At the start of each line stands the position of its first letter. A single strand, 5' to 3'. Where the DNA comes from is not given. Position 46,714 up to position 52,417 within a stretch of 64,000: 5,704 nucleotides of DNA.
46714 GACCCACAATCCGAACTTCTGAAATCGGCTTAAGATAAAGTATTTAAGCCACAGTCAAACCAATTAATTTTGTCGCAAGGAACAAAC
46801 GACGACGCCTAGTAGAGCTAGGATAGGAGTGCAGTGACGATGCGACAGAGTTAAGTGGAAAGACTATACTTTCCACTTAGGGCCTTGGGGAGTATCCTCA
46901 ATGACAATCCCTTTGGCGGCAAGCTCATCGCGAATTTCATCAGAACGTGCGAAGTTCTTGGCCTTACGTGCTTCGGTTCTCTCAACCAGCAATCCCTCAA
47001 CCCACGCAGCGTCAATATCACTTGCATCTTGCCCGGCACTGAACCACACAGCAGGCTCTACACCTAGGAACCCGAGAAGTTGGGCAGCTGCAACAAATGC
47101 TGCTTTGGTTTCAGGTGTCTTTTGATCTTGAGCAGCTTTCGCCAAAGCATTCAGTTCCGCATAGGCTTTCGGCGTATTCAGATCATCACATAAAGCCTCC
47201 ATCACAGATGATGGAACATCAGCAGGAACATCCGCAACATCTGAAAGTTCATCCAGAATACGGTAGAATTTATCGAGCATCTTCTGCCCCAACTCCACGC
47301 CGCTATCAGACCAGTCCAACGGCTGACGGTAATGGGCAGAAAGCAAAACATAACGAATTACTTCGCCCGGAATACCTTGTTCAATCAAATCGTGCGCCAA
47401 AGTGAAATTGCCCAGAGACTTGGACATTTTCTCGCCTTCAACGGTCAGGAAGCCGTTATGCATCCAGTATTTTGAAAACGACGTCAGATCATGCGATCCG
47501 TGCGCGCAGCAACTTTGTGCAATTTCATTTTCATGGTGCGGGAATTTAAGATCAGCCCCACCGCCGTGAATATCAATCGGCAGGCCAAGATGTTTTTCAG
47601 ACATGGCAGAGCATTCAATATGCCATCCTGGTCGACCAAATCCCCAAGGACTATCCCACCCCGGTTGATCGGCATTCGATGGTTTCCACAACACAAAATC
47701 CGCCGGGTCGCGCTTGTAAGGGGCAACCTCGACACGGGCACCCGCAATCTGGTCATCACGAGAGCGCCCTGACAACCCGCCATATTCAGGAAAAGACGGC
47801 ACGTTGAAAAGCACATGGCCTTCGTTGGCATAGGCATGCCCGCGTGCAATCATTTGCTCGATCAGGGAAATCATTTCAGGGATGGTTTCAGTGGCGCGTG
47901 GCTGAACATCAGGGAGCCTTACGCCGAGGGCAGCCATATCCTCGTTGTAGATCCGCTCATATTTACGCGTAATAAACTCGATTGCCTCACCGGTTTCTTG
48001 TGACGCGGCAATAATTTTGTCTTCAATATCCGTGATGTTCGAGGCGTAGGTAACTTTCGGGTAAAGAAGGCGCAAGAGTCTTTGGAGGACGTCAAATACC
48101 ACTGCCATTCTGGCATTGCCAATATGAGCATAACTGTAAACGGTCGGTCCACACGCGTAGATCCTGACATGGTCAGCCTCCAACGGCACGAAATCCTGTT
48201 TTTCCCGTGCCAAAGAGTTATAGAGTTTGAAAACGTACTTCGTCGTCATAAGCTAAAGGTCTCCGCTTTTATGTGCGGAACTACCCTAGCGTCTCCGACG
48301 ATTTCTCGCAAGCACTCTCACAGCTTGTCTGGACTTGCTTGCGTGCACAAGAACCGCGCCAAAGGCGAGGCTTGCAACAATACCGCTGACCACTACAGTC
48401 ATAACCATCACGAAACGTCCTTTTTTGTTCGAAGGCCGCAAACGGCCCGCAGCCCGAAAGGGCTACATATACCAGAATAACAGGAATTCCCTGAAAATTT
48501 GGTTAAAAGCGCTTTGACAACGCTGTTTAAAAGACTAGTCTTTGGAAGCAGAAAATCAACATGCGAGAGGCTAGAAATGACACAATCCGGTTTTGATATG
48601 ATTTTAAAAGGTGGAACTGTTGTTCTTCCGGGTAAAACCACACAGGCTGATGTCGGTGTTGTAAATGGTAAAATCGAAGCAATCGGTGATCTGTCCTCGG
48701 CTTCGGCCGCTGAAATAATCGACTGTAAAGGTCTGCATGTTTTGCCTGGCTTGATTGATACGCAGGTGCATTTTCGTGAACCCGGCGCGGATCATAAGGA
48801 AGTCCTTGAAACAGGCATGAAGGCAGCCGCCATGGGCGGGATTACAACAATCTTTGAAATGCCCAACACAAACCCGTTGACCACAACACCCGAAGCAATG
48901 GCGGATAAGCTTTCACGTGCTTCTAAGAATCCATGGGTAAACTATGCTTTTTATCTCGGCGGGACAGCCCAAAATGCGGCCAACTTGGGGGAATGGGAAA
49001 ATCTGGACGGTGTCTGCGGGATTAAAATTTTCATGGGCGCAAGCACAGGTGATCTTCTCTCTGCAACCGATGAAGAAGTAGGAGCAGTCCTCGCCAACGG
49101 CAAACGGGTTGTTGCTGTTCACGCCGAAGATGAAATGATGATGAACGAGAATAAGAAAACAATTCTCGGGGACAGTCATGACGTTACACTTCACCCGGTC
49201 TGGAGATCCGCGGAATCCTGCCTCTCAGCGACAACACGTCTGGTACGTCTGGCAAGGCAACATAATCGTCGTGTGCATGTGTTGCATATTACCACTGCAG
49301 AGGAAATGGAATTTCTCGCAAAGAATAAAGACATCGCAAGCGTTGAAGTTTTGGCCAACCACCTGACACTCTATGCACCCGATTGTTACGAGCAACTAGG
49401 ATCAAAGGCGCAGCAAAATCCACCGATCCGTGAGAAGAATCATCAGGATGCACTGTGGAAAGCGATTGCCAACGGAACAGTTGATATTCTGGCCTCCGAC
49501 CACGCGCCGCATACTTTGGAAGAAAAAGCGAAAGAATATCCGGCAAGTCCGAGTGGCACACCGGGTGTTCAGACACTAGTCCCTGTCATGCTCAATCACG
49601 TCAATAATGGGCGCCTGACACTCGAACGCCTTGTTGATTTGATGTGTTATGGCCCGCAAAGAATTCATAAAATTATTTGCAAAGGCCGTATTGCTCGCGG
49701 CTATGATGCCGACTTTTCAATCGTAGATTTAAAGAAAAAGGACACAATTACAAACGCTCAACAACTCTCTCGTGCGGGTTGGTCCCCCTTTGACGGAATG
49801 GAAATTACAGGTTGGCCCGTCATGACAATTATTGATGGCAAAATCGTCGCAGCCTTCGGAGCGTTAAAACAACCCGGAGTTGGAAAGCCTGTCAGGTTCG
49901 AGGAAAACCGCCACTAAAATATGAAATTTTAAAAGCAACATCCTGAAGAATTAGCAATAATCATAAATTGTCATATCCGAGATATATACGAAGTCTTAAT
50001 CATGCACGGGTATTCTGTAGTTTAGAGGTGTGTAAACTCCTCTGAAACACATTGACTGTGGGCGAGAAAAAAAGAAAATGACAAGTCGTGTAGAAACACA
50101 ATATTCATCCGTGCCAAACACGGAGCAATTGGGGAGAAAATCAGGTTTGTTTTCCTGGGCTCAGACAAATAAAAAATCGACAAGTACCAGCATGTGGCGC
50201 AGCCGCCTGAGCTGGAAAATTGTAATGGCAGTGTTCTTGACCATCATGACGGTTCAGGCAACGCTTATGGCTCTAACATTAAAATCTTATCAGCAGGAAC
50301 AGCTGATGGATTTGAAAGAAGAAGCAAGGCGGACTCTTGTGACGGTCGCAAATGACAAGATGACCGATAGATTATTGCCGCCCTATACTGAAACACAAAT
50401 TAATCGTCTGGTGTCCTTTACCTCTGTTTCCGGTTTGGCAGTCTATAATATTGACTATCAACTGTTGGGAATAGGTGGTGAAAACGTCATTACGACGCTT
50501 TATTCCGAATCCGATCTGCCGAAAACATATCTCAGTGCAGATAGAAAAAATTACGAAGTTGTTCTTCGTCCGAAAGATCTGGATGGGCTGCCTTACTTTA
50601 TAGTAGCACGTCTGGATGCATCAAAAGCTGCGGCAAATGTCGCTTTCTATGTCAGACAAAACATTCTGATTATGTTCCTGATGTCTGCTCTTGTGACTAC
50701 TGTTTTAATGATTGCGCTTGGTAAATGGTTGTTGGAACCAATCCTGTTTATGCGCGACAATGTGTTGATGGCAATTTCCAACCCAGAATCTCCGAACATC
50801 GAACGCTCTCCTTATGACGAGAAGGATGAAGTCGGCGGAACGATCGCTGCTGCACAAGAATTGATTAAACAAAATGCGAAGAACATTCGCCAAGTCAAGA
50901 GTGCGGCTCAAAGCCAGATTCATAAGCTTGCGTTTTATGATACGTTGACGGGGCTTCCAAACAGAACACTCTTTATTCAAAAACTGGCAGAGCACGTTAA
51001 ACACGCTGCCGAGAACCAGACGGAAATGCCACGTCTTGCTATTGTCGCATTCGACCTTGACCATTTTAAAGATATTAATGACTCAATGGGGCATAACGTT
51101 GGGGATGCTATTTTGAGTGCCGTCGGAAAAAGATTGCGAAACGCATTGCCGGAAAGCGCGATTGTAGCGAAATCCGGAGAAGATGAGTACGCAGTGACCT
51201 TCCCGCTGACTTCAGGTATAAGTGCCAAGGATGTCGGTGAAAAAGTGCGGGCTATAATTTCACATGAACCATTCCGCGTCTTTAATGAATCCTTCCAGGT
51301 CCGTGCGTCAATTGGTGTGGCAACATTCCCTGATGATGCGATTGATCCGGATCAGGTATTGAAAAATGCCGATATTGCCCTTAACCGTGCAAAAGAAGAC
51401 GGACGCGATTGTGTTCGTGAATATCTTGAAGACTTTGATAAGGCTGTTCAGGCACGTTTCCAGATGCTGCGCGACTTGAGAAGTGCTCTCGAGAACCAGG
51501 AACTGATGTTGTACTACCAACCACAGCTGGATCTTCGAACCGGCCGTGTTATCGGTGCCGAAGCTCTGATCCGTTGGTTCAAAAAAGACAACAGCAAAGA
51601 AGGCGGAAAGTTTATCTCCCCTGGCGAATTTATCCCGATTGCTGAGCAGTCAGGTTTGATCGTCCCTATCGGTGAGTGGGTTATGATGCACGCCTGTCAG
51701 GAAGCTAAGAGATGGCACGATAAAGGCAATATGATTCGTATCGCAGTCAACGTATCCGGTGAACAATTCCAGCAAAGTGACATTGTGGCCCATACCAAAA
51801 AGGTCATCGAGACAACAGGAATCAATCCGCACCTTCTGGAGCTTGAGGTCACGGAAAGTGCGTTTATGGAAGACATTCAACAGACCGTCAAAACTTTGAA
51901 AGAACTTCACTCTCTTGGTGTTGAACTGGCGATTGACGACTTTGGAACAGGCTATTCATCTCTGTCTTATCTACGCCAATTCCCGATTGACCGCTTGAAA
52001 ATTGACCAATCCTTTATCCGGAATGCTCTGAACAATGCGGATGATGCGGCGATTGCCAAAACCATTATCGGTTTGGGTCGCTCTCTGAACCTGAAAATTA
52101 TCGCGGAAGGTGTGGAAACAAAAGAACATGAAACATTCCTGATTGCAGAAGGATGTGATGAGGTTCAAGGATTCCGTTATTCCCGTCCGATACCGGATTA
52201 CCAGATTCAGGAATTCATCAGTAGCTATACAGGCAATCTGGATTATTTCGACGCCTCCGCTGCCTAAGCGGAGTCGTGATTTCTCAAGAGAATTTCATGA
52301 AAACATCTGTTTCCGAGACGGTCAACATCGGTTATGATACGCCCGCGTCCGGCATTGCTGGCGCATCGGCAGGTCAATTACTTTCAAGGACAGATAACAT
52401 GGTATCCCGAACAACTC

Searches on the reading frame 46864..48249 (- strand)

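Call 67: search_protein_families(library=pfam, proteins=[window:46864-48249:-], max_evalue=0.0001)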
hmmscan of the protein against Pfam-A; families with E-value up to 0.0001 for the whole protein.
window:46864-48249:- (461 aa): 5 families
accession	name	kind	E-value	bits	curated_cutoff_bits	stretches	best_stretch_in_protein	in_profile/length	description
PF01406.26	tRNA-synt_1e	-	1.6e-116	389.3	27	1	20-319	2-297/301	tRNA synthetases class I (C) catalytic domain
PF09334.17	tRNA-synt_1g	-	2.2e-10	40.3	20.1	1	262-306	315-358/391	tRNA synthetases class I (M)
PF09190.17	DALR_2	-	4.7e-08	33.9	22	1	349-393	2-47/57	DALR domain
PF23493.1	CysS_C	-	7.5e-08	32.8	23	1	417-457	8-48/51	Cysteinyl-tRNA ligase anticodon binding domain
PF00133.28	tRNA-synt_1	-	0.0001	21.7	22.7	0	219-313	323-413/414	tRNA synthetases class I (I, L, M and V)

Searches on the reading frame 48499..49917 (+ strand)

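Call 67: search_protein_families(library=pfam, proteins=[window:48499-49917:+], max_evalue=0.0001)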
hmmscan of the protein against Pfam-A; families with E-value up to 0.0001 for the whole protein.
window:48499-49917:+ (472 aa): 2 families
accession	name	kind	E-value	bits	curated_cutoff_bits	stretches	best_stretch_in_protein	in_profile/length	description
PF01979.26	Amidohydro_1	-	3.3e-27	96.1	25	1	81-450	2-345/345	Amidohydrolase family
PF07969.17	Amidohydro_3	-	2e-08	34.6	29.7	0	371-451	405-472/472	Amidohydrolase family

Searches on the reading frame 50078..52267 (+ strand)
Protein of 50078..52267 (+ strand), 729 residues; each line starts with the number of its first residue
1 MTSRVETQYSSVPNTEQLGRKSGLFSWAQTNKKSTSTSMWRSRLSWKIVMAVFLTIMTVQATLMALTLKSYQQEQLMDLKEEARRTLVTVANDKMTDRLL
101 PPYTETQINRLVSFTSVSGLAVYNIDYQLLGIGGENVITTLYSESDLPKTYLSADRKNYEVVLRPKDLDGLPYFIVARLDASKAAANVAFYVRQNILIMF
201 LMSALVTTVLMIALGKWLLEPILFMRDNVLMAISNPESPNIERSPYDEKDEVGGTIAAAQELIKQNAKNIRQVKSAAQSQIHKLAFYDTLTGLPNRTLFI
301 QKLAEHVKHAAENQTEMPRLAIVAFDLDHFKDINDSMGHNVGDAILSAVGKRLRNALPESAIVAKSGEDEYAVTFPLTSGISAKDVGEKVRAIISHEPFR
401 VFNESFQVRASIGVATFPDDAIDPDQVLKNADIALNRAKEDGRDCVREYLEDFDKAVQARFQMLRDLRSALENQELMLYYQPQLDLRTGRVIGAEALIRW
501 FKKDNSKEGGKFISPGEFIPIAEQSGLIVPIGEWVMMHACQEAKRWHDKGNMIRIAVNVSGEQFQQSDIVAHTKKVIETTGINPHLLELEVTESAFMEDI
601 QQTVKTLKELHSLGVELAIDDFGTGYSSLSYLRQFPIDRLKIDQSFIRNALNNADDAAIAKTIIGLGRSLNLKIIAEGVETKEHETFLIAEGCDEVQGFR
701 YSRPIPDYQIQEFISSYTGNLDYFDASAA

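Call 3: search_protein_families(library=pfam, proteins=[window:50078-52267:+], max_evalue=0.01)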
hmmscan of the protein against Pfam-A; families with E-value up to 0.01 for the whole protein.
window:50078-52267:+ (729 aa): 2 families
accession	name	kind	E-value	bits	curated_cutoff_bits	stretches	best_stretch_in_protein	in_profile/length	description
PF00563.25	EAL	-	4.6e-71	239.3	31.3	1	465-704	2-236/236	EAL domain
PF00990.26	GGDEF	-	1e-37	129.8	23.8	1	285-444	1-160/161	Diguanylate cyclase, GGDEF domain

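Call 4: search_protein_families(library=ncbifam, proteins=[window:50078-52267:+], max_evalue=0.01)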
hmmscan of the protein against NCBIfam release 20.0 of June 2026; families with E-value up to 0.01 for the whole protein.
window:50078-52267:+ (729 aa): 28 families (the best 25 are shown)
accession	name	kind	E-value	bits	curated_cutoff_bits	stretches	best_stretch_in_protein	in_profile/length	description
NF045675.1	PhdiestaseDibA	equivalog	1.1e-136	456.8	980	1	276-711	194-622/623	phosphodiesterase DibA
NF007474.0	PRK10060.1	equivalog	8.3e-108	361.3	782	1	276-717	228-657/663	cyclic di-GMP phosphodiesterase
NF052458.1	PhdiestGepA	equivalog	1e-103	348.2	1200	1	164-706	315-833/840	phosphodiesterase GepA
NF053781.1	cdiGMPphdstlr2612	equivalog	1.4e-93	314.5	1600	1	271-715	824-1266/1268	Tlr1612 family c-di-GMP phosphodiesterase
NF008467.0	PRK11359.1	equivalog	2.1e-92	310.5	857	1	276-718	367-796/800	oxygen-sensing cyclic-di-GMP phosphodiesterase DosP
NF008807.1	PRK11829.1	equivalog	1.5e-84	284.4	733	1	198-709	161-657/670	biofilm formation regulator HmsP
NF007298.0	PRK09776.1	equivalog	2.3e-64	217.8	1135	1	277-706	676-1098/1111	diguanylate cyclase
NF052596.1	RR_EAL_PvrR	equivalog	7.7e-46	156.5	580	1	458-714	136-389/398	response regulator cyclic di-GMP phosphodiesterase PvrR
NF007839.0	PRK10551.1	equivalog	3.5e-44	151.2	461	1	460-716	261-512/518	cyclic di-GMP phosphodiesterase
NF045673.1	c-di-GMPRcptLapD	equivalog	2.4e-38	131.9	1020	1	198-705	153-645/647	cyclic di-GMP receptor LapD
TIGR00254.1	GGDEF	domain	1.2e-36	125.9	37.4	1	282-446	2-164/168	diguanylate cyclase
NF038266.1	diguan_SiaD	equivalog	1.9e-33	115.9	290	1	278-446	87-252/252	biofilm regulation diguanylate cyclase SiaD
NF007135.0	PRK09581.1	equivalog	2.3e-32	112.4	474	1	273-446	281-452/457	PleD family two-component system response regulator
NF007423.1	PRK09966.1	equivalog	4.7e-31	108.1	325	1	261-439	216-390/390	diguanylate cyclase DgcN/YfiN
NF008281.1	PRK11059.1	equivalog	8.1e-30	103.7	663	1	253-702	189-627/633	RNase E specificity factor CsrD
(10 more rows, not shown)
